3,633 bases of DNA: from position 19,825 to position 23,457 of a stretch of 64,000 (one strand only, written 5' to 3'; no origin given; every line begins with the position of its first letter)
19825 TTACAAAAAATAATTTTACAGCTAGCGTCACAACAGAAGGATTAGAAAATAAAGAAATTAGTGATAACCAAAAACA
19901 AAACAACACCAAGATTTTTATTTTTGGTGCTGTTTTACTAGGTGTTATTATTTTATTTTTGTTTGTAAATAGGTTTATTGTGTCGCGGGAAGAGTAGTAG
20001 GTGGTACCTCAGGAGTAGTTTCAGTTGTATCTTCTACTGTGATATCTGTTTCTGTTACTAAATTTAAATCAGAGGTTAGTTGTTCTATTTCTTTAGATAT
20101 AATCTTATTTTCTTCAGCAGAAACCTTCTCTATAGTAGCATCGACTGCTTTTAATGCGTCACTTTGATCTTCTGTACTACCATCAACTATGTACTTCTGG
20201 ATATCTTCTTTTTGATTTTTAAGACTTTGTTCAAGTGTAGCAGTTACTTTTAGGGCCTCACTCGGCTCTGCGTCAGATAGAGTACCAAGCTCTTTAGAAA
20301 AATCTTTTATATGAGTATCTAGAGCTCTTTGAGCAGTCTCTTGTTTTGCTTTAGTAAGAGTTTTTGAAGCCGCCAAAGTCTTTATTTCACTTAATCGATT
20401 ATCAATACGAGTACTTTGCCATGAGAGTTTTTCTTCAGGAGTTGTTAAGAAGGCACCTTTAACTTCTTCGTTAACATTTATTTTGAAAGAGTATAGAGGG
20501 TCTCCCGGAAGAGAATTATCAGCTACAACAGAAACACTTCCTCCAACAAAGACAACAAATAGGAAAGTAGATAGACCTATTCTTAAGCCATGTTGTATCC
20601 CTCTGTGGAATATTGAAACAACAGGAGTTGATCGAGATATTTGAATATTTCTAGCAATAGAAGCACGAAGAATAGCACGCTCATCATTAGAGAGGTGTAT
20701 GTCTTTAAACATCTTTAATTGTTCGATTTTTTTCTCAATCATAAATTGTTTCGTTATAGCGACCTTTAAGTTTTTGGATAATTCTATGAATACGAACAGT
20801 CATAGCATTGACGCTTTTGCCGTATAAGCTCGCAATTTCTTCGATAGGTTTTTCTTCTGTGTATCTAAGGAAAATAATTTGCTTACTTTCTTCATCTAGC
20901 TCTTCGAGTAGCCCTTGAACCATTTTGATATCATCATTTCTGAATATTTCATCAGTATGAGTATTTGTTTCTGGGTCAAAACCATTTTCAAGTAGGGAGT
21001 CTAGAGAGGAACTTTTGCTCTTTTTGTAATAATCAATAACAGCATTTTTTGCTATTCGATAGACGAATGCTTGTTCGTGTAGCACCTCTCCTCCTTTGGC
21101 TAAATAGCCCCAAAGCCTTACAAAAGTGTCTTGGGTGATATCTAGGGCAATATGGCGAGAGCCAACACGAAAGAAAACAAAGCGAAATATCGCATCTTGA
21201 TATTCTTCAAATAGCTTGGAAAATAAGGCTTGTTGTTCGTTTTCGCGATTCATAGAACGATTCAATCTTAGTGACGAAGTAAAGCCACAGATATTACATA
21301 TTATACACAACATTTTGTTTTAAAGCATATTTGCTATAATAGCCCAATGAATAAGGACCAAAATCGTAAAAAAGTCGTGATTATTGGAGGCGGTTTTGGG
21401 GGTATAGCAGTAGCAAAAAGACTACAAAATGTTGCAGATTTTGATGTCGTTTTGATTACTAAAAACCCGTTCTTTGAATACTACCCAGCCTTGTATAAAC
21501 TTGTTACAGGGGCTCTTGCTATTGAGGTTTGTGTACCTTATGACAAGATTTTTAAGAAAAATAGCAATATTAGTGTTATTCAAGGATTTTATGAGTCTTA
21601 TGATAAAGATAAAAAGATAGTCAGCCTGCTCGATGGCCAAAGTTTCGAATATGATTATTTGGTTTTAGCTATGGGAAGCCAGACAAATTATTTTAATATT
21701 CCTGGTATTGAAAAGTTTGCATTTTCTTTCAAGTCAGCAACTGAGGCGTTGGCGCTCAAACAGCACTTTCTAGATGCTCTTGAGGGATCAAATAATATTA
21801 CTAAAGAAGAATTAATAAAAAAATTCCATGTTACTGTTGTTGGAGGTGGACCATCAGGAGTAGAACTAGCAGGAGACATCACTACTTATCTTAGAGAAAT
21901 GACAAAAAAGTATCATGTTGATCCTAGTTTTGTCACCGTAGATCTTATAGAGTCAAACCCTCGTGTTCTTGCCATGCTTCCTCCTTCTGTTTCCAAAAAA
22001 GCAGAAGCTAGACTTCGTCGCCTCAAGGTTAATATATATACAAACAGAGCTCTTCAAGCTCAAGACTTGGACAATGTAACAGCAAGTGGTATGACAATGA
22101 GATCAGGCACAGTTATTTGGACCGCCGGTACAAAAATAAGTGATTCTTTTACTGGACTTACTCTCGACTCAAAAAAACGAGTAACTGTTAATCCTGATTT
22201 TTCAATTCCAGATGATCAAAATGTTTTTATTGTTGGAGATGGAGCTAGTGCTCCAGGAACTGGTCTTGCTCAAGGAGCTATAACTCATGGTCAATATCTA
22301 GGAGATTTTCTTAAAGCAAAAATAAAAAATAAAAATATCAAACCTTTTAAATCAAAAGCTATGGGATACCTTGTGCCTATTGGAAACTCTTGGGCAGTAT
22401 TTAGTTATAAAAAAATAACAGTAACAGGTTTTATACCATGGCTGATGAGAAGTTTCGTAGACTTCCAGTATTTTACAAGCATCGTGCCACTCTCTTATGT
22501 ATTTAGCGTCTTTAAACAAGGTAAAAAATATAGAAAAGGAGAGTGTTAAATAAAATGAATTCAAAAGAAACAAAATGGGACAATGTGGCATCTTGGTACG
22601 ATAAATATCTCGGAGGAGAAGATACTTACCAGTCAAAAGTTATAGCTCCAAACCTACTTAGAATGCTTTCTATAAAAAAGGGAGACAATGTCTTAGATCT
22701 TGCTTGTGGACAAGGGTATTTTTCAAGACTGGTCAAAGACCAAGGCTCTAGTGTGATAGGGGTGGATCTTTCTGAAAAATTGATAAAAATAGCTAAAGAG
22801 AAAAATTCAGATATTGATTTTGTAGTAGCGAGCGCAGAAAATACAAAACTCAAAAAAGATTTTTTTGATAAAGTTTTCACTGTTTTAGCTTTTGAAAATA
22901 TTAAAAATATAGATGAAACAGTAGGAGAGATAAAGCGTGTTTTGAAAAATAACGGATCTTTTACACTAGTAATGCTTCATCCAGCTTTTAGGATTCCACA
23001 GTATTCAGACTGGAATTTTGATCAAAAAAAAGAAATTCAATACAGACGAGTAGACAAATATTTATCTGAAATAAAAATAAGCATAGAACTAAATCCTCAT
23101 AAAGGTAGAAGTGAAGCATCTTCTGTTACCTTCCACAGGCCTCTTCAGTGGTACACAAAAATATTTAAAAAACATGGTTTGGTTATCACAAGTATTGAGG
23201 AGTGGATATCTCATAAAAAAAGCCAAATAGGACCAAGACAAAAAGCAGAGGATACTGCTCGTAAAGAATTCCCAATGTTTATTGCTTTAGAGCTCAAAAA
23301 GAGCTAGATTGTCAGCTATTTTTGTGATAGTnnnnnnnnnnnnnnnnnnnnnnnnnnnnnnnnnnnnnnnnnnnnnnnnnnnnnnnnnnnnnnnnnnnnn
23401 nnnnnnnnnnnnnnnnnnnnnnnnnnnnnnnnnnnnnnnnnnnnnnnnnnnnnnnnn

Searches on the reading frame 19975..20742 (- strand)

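Call 24: search_protein_families(library=pfam, proteins=[window:19975-20742:-], max_evalue=0.0001)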
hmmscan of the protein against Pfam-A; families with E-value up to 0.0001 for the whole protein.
window:19975-20742:- (255 aa): 1 family
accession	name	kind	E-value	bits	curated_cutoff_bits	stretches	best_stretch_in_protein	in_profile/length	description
PF18915.5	DUF5667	-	4.7e-06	27.4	27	0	77-177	2-85/99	Domain of unknown function (DUF5667)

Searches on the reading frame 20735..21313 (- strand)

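Call 24: search_protein_families(library=pfam, proteins=[window:20735-21313:-], max_evalue=0.0001)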
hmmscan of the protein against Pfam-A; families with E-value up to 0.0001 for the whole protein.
window:20735-21313:- (192 aa): 3 families
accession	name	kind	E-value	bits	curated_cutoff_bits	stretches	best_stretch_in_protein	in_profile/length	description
PF04542.20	Sigma70_r2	-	3.8e-11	43.1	24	1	34-100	1-69/71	Sigma-70 region 2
PF08281.18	Sigma70_r4_2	-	1.2e-10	41.3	25.7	1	131-182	3-54/54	Sigma-70, region 4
PF04545.22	Sigma70_r4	-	1e-07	31.8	24.1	1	135-183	1-49/50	Sigma-70, region 4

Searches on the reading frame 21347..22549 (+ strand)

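Call 24: search_protein_families(library=pfam, proteins=[window:21347-22549:+], max_evalue=0.0001)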
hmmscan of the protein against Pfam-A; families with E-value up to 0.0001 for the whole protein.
window:21347-22549:+ (400 aa): 4 families
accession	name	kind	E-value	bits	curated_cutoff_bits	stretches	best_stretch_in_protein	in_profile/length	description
PF07992.20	Pyr_redox_2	-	2e-41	142.8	26.1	1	8-315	1-291/291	Pyridine nucleotide-disulphide oxidoreductase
PF00070.33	Pyr_redox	-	1.7e-11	44.9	22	1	161-247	1-75/82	Pyridine nucleotide-disulphide oxidoreductase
PF13454.12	NAD_binding_9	-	9.1e-06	26.2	21.8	0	11-42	1-35/155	FAD-NAD(P)-binding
PF13738.12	Pyr_redox_3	-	1.2e-05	25.2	30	0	11-41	1-31/305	Pyridine nucleotide-disulphide oxidoreductase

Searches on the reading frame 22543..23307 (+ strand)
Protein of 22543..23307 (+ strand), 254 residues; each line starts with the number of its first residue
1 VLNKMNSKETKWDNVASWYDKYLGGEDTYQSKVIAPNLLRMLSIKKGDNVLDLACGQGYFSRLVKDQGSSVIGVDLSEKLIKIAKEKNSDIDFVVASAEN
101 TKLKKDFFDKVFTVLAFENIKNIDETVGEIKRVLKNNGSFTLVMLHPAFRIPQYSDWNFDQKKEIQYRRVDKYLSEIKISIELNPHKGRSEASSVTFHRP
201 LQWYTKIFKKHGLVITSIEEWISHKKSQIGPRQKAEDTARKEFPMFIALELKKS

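Call 24: search_protein_families(library=pfam, proteins=[window:22543-23307:+], max_evalue=0.0001)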
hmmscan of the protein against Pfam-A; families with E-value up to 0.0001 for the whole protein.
window:22543-23307:+ (254 aa): 10 families
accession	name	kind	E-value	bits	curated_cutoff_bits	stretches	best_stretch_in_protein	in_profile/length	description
PF08241.18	Methyltransf_11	-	6e-21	75.3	21.2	1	51-140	1-93/95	Methyltransferase domain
PF13649.12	Methyltransf_25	-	4.7e-18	66.1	27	1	50-138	1-97/97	Methyltransferase domain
PF13847.12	Methyltransf_31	-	6.5e-16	58.8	27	1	44-142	1-109/145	Methyltransferase domain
PF13489.12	Methyltransf_23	-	1.3e-14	54.7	27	1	30-153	5-127/164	Methyltransferase domain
PF01209.24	Ubie_methyltran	-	1.9e-12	47.5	20.1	1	38-143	39-152/233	ubiE/COQ5 methyltransferase family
PF08242.18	Methyltransf_12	-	2.7e-11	44.5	30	1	51-139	1-97/98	Methyltransferase domain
PF02353.26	CMAS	-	9.8e-09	35.3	27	1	38-143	54-165/273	Mycolic acid cyclopropane synthetase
PF01555.25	N6_N4_Mtase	-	8.5e-07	29.6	26.7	0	42-86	177-221/221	DNA methylase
PF13679.12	Methyltransf_32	-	4.3e-06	27.2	27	1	34-104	13-90/143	Methyltransferase domain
PF01135.25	PCMT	-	7.7e-05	23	20.3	0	24-87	51-117/210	Protein-L-isoaspartate(D-aspartate) O-methyltransferase (PCMT)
